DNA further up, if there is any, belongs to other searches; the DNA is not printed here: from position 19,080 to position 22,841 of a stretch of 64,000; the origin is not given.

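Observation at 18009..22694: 1561-aa giant protein with glycine-zipper membrane segments and a C-terminal HExxH motif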

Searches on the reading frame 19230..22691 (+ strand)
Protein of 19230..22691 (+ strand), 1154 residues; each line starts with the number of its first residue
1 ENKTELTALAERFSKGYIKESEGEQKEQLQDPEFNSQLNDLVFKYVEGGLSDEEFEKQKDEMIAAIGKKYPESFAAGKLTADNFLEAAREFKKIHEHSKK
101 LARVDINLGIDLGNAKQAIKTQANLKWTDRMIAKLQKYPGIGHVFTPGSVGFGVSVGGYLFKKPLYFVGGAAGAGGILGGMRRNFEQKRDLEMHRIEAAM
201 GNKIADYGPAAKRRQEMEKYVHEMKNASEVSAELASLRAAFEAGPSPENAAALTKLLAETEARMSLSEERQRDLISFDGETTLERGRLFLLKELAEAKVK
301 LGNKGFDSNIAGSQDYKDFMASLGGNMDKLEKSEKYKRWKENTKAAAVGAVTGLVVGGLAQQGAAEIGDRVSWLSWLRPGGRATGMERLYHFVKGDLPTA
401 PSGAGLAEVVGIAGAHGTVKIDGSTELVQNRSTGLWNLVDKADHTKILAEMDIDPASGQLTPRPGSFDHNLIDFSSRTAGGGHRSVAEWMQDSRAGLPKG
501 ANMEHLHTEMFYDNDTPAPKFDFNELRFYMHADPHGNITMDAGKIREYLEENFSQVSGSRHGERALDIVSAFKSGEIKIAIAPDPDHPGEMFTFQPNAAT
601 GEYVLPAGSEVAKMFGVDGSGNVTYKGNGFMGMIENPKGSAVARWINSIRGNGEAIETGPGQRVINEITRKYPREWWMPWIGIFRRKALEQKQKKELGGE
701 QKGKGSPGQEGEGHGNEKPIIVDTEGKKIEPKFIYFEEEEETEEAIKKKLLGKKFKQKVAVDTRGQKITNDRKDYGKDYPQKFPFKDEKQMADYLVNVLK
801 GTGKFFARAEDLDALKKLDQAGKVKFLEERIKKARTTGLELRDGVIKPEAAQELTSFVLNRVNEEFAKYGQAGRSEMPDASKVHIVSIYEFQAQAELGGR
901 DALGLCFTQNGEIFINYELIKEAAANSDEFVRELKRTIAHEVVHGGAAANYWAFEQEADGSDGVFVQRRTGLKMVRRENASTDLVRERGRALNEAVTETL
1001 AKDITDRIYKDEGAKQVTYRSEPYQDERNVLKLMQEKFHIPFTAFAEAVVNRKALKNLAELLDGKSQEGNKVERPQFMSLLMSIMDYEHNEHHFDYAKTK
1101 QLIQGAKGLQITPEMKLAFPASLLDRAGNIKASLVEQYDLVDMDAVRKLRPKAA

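Call 52: search_protein_representatives(alignment_id=A3)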
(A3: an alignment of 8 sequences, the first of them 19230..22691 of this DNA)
Query: 8 sequences, 1143 profile positions. Proteins with E-value up to 0.001 (for the whole library): 980; up to 1e-10: 758; up to 1e-30: 408. The best 150 are listed.
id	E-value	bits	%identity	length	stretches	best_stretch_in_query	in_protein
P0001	0.0e+00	1923.5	-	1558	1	1-1143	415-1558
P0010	0.0e+00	1766.4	-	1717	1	1-1143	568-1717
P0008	0.0e+00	1521.0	-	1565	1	1-1142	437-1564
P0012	0.0e+00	1362.0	-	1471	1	1-1143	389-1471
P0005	2.2e-296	1002.8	-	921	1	1-550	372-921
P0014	1.9e-199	681.7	-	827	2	747-1135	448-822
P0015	8.8e-193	659.7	-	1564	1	1-1132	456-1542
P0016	2.8e-162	558.7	-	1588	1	2-1109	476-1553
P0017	3.9e-155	535.0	-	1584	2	1-733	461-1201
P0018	2.5e-153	529.0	-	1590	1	2-1093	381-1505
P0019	2.4e-150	519.2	-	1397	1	1-706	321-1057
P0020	6.4e-146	504.5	-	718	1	1-651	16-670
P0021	1.5e-141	490.1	-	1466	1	1-709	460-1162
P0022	2.2e-115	403.4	-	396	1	744-1135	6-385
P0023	5.2e-114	398.8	-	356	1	772-1094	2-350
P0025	1.0e-73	265.3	-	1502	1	2-690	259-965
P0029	3.2e-70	253.8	-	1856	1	2-707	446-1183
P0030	2.2e-69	251.0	-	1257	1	5-732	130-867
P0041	1.6e-63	231.6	-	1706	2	4-740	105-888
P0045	1.5e-62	228.4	-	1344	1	1-741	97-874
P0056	3.6e-59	217.2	-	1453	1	1-689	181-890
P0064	1.2e-57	212.2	-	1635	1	1-753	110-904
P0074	1.2e-56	208.9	-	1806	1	10-700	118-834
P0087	1.9e-55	204.9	-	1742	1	1-740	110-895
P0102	5.7e-54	200.0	-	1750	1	20-686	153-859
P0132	5.6e-51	190.1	-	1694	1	1-660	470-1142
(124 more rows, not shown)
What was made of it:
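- Tried and rejected: The exhaustive HMM search was what revealed the family (call 52).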

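Call 54: search_protein_families(library=pfam, proteins=[P0029, P0041, P0064, P0074, P0030, P0016], max_evalue=0.01)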
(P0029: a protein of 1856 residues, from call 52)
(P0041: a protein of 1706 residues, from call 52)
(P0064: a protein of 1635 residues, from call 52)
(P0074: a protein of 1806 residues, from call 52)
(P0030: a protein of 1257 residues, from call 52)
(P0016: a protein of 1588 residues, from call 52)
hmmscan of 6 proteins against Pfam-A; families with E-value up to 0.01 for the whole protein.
P0029 (1856 aa): 0 families

P0041 (1706 aa): 2 families
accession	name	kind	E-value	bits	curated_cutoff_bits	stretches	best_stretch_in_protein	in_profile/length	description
PF04015.17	DUF362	-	5.1e-17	63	24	1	1351-1553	1-198/200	Domain of unknown function (DUF362)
PF00535.33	Glycos_transf_2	-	0.0008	19.8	23.3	1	912-984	2-60/168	Glycosyl transferase family 2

P0064 (1635 aa): 4 families
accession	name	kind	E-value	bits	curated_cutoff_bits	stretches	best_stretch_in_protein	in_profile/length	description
PF13641.12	Glyco_tranf_2_3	-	3.1e-05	24.5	27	1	910-1145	3-218/230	Glycosyltransferase like family 2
PF00535.33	Glycos_transf_2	-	3.1e-05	24.4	23.3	1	911-975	1-60/168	Glycosyl transferase family 2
PF17914.6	HopA1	-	0.00048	20.5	22.7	1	1403-1510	24-110/170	HopA1 effector protein family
PF21303.2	TetR_C_39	-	0.00095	20.1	27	1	96-167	17-82/92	Tetracyclin repressor-like, C-terminal domain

P0074 (1806 aa): 1 family
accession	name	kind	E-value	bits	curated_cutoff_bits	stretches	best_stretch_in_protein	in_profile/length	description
PF00648.27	Peptidase_C2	-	9e-06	25.4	23.8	1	1438-1536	42-145/297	Calpain family cysteine protease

P0030 (1257 aa): 2 families
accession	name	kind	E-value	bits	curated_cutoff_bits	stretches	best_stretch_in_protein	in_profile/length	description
PF00535.33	Glycos_transf_2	-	1.7e-09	38.3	23.3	1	908-1091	2-165/168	Glycosyl transferase family 2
PF13641.12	Glyco_tranf_2_3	-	2.8e-08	34.5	27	1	907-1110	4-192/230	Glycosyltransferase like family 2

P0016 (1588 aa): 0 families

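Call 63: search_protein_families(library=pfam, alignment_id=A5, max_evalue=0.001)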
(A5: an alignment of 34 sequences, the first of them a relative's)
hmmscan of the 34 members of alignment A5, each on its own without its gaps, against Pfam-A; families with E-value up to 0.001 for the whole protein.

A. member 1, P0025 (1502 aa): 0 families

B. families by the number of members that match (of 34 scanned): 6 families
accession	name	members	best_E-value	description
PF01075.23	Glyco_transf_9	6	8.3e-15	Glycosyltransferase family 9 (heptosyltransferase)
PF13641.12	Glyco_tranf_2_3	3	6.4e-08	Glycosyltransferase like family 2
PF00069.31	Pkinase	1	6.6e-24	Protein kinase domain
PF07714.23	PK_Tyr_Ser-Thr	1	6.5e-14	Protein tyrosine and serine/threonine kinase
PF00535.33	Glycos_transf_2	1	1.3e-06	Glycosyl transferase family 2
PF25158.1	ABCA11_C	1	0.00059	ABC transporter A family member 11-like, C-terminal domain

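Call 64: find_encoding_contigs(protein=P0030, flank=8000, max_places=2)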
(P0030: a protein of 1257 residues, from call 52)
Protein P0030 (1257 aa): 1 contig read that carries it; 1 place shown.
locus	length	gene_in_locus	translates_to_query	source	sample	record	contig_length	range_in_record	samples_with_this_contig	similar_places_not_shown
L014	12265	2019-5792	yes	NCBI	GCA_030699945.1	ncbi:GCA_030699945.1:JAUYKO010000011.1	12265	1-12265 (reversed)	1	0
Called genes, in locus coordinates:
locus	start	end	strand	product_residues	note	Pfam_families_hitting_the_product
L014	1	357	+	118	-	?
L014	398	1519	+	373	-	PF03979:Sigma70_r1_1, PF00140:Sigma70_r1_2, PF04542:Sigma70_r2, PF04539:Sigma70_r3, PF04545:Sigma70_r4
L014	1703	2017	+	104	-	PF18908:DUF5663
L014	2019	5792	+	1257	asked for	PF13641:Glyco_tranf_2_3 (weak), PF00535:Glycos_transf_2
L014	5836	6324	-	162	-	PF01833:TIG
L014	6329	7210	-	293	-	-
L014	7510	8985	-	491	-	PF01336:tRNA_anti-codon, PF00152:tRNA-synt_2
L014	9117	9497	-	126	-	PF13560:HTH_31 (weak), PF01381:HTH_3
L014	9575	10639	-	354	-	PF02646:RmuC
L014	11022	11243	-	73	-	-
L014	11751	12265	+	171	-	?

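Call 65: find_encoding_contigs(protein=P0074, flank=8000, max_places=2)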
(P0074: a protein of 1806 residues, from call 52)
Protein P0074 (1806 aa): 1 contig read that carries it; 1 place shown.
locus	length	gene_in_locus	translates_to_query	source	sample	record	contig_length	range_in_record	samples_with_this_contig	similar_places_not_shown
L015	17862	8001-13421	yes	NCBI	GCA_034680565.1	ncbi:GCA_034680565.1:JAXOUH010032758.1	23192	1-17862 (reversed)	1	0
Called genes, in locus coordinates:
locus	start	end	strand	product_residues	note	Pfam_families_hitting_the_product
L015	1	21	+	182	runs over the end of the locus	PF00281:Ribosomal_L5, PF00673:Ribosomal_L5_C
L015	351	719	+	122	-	PF00410:Ribosomal_S8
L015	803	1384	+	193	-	PF00347:Ribosomal_L6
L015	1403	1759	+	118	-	PF00861:Ribosomal_L18p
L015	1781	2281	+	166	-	PF00333:Ribosomal_S5, PF03719:Ribosomal_S5_C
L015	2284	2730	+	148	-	PF00828:Ribosomal_L27A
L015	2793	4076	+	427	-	PF00344:SecY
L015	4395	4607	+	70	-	-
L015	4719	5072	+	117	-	-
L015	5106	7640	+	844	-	PF26449:DUF8128, PF02534:T4SS-DNA_transf, PF01935:DUF87 (weak), PF10412:TrwB_AAD_bind (weak), PF12696:TraG-D_C (faint)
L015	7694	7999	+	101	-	PF18908:DUF5663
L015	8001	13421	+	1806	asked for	PF00648:Peptidase_C2 (weak)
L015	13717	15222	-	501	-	-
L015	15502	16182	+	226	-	-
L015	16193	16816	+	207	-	-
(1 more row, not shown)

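Call 67: find_encoding_contigs(protein=P0087, flank=8000, max_places=2)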
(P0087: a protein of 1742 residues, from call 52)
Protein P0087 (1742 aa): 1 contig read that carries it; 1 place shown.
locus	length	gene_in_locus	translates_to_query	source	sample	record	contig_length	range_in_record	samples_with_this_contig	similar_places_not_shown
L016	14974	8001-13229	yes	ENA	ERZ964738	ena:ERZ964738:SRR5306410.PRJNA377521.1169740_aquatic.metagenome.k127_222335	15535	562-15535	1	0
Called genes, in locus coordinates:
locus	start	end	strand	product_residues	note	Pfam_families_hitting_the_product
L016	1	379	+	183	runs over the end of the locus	PF00281:Ribosomal_L5, PF00673:Ribosomal_L5_C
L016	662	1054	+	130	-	PF00410:Ribosomal_S8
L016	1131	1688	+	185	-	PF00347:Ribosomal_L6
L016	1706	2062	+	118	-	PF00861:Ribosomal_L18p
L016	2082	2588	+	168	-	PF00333:Ribosomal_S5, PF03719:Ribosomal_S5_C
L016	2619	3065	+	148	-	PF00828:Ribosomal_L27A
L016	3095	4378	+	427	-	PF00344:SecY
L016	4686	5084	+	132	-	-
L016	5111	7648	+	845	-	PF26449:DUF8128, PF02534:T4SS-DNA_transf, PF01935:DUF87 (weak), PF10412:TrwB_AAD_bind (faint), PF12696:TraG-D_C (faint)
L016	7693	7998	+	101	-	PF18908:DUF5663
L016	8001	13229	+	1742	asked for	PF00069:Pkinase, PF07714:PK_Tyr_Ser-Thr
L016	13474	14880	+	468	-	-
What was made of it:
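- A VirD4/TraG-like ATPase lies directly upstream of DUF5663 in two syntenic loci (calls 65, 67).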

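Call 68: find_encoding_contigs(protein=P0045, flank=8000, max_places=2)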
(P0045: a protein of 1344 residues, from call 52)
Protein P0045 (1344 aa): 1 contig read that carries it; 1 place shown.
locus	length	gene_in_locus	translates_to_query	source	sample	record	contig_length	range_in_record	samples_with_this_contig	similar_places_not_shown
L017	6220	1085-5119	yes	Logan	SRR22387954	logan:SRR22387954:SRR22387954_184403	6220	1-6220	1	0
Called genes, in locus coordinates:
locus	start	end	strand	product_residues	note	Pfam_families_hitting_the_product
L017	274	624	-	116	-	-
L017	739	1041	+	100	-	PF18908:DUF5663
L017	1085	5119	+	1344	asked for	PF01075:Glyco_transf_9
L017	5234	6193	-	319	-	PF01544:CorA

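Call 69: find_encoding_contigs(protein=P0132, flank=8000, max_places=2)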
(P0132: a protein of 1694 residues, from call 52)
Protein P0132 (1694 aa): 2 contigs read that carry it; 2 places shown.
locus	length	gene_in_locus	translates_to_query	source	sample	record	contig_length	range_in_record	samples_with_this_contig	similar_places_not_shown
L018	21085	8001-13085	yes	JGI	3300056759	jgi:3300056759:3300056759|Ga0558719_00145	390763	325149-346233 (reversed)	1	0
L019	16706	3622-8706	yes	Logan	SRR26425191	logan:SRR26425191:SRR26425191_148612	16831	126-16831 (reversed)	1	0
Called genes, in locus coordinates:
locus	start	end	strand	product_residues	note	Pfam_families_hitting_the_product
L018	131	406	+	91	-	-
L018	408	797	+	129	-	-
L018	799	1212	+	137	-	-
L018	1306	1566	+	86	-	PF26604:CBU_0592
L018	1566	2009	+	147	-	-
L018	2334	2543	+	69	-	PF10685:KGG (faint)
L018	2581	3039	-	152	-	-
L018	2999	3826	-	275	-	PF00480:ROK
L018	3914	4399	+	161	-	-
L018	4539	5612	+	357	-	PF21710:Spt6_S1 (faint), PF00575:S1 (weak), PF13509:S1_2 (faint), PF23459:S1_RRP5 (faint), PF00575:S1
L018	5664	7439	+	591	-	PF04760:IF2_N, PF00009:GTP_EFTU, PF00071:Ras (faint), PF01926:MMR_HSR1, PF02421:FeoB_N (weak), PF09439:SRPRB (faint), PF22042:EF-G_D2, PF11987:IF-2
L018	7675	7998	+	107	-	-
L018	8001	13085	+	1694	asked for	-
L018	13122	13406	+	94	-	-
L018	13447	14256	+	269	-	-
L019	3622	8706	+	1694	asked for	-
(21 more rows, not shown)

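Call 76: search_solved_structures(query=A3, max_evalue=1)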
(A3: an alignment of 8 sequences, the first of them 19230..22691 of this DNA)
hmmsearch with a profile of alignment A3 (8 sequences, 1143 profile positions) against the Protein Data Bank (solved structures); distinct sequences matched with E-value up to 1: 1.
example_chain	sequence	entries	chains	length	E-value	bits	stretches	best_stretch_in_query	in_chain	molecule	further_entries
7ane_x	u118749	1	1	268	0.78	10.7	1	1023-1065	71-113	Putative superoxide dismutase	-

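Call 83: list_cluster_members(proteins=[P0030, P0074, P0087, P0045, P0132, P0064, P0041, P0025, P0056, P0102])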
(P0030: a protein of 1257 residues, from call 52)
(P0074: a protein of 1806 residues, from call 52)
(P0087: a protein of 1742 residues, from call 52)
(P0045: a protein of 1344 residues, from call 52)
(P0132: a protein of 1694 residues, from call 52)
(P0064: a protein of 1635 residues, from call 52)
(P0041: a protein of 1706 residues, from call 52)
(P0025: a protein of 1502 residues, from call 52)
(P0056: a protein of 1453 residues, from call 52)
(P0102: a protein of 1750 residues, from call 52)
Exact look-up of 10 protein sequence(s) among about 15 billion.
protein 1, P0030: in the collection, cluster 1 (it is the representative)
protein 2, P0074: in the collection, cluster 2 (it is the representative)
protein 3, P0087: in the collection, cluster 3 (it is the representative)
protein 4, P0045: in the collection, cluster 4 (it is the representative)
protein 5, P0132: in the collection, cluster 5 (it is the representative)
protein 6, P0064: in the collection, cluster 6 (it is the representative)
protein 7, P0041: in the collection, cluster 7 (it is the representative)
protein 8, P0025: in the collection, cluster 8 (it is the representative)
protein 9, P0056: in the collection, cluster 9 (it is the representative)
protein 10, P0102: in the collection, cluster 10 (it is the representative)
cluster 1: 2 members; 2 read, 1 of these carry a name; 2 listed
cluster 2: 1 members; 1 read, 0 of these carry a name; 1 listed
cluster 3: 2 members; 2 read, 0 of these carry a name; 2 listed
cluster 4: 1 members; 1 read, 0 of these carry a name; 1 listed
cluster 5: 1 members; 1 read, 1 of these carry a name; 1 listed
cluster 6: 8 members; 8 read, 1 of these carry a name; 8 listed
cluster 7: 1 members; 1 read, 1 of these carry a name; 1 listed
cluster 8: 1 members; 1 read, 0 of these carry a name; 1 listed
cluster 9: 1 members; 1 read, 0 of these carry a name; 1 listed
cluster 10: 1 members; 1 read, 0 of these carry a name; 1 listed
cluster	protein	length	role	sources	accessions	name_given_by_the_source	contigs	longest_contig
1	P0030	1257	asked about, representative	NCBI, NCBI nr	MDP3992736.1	MAG: glycosyltransferase [bacterium] | glycosyltransferase [bacterium]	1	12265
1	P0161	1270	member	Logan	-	-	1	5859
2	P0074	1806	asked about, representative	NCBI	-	-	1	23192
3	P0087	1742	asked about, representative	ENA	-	-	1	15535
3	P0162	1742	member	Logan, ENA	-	-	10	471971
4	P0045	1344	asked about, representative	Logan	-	-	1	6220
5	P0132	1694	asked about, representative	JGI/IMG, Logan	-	hypothetical protein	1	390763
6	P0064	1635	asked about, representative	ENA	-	-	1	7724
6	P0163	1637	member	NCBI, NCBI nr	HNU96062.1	MAG TPA: hypothetical protein PKH95_01485 [Candidatus Magasanikbacteria bacterium] | hypothetical protein [Candidatus Magasanikbacteria bacterium]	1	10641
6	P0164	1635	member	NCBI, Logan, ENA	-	-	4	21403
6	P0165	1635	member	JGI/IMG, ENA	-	-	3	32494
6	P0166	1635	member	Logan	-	-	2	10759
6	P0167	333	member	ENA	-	-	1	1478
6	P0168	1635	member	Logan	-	-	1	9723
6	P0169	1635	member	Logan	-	-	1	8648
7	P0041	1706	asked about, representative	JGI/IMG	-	uncharacterized protein (DUF362 family)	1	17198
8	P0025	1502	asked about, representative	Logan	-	-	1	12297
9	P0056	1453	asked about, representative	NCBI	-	-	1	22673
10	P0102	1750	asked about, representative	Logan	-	-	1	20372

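Call 103: search_protein_families(library=pfam, alignment_id=A8, max_evalue=0.01)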
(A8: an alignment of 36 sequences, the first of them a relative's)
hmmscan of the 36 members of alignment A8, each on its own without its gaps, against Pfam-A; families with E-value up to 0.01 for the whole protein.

A. member 1, P0026 (1570 aa): 0 families

B. families by the number of members that match (of 36 scanned): 12 families
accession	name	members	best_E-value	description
PF00535.33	Glycos_transf_2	4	7.2e-06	Glycosyl transferase family 2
PF13641.12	Glyco_tranf_2_3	3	3.3e-07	Glycosyltransferase like family 2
PF00069.31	Pkinase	2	2.4e-22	Protein kinase domain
PF07714.23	PK_Tyr_Ser-Thr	2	1.1e-09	Protein tyrosine and serine/threonine kinase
PF05120.17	GvpG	2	5.7e-08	Gas vesicle protein G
PF09851.14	SHOCT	2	0.00016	Short C-terminal domain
PF01075.23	Glyco_transf_9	1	3.9e-09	Glycosyltransferase family 9 (heptosyltransferase)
PF11154.13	DUF2934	1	5.3e-06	Protein of unknown function (DUF2934)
PF06293.20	Kdo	1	0.00051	Lipopolysaccharide kinase (Kdo/WaaP) family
PF14531.12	Kinase-like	1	0.0021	Kinase-like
PF25587.1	Rv2743c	1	0.004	Rv2743c family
PF13632.12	Glyco_trans_2_3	1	0.0091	Glycosyl transferase family group 2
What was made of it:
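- C-terminal modules: Pfam GT2, GT9, Pkinase, Peptidase_C2, DUF362 (calls 54, 63, 103). The tail domains include kinase, calpain-like and weak HopA1-like modules (calls 54, 63, 103).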
